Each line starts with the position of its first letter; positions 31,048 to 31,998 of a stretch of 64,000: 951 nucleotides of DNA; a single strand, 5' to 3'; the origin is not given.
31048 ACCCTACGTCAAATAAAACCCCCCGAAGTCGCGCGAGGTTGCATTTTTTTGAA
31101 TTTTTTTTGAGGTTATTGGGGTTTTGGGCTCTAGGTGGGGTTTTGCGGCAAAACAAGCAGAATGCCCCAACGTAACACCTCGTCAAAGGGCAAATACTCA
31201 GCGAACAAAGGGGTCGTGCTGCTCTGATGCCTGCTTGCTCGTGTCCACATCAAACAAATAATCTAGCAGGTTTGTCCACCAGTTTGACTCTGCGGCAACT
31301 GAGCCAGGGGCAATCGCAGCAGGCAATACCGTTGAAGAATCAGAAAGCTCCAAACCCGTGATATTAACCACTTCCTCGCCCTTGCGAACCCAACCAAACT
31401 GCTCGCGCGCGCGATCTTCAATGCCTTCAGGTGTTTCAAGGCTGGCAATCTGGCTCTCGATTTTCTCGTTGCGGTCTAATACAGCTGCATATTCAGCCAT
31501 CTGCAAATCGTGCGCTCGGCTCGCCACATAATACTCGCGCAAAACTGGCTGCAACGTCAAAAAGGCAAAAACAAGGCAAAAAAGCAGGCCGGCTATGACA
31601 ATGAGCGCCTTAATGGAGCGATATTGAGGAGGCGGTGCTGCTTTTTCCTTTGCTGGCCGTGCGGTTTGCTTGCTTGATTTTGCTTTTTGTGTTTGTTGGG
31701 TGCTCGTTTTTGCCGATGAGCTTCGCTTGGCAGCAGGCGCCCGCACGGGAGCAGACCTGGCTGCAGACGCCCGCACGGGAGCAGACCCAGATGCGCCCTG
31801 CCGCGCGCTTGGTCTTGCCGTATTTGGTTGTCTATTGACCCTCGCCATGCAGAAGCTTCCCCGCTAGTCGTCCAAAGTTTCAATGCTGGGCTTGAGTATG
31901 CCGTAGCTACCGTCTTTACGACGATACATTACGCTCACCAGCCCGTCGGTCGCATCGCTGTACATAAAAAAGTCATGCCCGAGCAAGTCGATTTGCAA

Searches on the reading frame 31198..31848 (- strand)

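Call 7: search_protein_families(library=pfam, proteins=[window:31198-31848:-], max_evalue=0.0001)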
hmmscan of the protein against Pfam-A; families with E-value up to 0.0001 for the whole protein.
window:31198-31848:- (216 aa): 1 family
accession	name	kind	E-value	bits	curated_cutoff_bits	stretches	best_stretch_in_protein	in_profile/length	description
PF04977.20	DivIC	-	6.5e-09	35.9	28.9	1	88-163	1-77/80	Septum formation initiator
